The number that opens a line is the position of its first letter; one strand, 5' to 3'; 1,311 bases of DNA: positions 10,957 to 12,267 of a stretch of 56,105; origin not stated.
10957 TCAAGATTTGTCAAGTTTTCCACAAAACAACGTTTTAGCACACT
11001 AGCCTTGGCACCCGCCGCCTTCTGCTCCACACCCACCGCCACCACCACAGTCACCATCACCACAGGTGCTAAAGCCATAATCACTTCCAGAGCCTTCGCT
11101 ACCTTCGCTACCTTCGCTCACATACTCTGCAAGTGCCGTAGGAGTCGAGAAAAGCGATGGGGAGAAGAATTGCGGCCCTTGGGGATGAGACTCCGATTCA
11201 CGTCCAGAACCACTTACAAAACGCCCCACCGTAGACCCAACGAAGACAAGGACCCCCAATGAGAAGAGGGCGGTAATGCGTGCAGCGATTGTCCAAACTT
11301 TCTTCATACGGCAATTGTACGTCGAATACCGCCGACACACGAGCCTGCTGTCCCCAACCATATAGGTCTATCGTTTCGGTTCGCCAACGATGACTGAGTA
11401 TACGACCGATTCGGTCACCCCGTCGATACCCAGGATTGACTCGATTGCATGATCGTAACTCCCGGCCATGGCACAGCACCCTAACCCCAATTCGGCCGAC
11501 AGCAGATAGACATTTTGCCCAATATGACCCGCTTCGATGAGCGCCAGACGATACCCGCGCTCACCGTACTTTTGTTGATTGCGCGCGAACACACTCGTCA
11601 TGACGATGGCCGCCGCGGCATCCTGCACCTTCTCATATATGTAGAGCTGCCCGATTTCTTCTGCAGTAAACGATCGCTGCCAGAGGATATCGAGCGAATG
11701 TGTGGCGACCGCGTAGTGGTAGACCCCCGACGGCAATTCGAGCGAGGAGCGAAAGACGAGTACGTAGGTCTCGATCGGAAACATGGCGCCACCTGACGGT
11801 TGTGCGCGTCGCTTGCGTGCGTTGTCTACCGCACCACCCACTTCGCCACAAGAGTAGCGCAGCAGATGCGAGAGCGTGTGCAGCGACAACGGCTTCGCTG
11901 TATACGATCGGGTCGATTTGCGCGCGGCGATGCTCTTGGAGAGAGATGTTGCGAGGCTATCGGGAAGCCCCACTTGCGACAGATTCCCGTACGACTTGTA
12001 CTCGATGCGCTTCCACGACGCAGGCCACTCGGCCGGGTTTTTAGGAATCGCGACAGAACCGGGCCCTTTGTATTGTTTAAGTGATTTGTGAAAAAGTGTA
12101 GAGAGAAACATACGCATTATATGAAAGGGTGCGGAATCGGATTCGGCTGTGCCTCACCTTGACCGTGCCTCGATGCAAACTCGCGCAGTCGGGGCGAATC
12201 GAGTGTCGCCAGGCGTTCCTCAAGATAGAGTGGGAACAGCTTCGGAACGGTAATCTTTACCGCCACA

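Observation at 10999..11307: Microcin-B17-like Gly/Cys/Ser cores that are strongly acidic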

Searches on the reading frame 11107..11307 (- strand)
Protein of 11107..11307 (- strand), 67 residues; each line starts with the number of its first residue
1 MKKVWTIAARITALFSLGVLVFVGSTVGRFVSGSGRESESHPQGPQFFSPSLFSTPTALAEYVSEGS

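Call 28: search_protein_representatives(alignment_id=A3)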
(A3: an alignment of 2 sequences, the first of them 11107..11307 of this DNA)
Query: 2 sequences, 69 profile positions. Proteins with E-value up to 0.001 (for the whole library): 3; up to 1e-10: 2; up to 1e-30: 1. The best 3 are listed.
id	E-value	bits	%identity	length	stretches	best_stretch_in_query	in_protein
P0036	4.6e-37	141.6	-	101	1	5-69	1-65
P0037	8.4e-19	83.1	-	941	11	39-64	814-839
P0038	9.2e-04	34.9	-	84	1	1-61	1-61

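Call 76: list_cluster_members(proteins=[P0038, P0036, P0001])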
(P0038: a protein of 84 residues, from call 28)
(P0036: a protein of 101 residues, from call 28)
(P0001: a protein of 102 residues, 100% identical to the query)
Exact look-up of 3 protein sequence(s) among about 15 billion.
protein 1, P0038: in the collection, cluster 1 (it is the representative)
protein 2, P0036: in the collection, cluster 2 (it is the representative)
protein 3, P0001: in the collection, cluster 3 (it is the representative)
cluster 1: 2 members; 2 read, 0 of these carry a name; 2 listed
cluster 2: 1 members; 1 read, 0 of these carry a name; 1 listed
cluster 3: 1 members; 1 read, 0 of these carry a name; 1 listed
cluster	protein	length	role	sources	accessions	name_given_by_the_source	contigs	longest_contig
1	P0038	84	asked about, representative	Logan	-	-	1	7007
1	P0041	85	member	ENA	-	-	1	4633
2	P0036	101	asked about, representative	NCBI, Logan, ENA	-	-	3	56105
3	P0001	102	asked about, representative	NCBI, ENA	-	-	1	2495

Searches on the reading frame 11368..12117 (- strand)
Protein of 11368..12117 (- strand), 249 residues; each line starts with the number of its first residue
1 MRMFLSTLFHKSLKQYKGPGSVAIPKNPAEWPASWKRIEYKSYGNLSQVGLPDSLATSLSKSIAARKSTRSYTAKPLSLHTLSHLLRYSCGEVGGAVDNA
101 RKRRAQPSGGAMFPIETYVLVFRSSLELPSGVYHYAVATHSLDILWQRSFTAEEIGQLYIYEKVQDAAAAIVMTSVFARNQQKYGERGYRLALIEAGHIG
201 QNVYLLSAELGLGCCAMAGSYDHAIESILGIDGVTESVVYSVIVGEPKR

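Call 8: search_protein_families(library=pfam, proteins=[window:11368-12117:-], max_evalue=0.01)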
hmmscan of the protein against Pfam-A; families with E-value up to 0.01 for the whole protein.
window:11368-12117:- (249 aa): 2 families
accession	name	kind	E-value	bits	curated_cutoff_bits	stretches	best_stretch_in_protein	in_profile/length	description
PF00881.29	Nitroreductase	-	1.1e-22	81.5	23.5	1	63-245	1-166/167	Nitroreductase family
PF14512.11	TM1586_NiRdase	-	5.5e-05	23.3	27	0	184-223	73-111/215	Putative TM nitroreductase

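Call 9: search_protein_families(library=ncbifam, proteins=[window:11368-12117:-], max_evalue=0.01)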
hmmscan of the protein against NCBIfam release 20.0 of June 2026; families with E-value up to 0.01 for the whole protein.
window:11368-12117:- (249 aa): 2 families
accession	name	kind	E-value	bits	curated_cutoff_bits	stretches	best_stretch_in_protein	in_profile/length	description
TIGR03605.1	antibiot_sagB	domain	9.5e-39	132.7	78.4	1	79-246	2-173/173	SagB family peptide dehydrogenase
TIGR04511.1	SagB_rel_DH_2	exception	3e-28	98.9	240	1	47-240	162-362/380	putative peptide maturation dehydrogenase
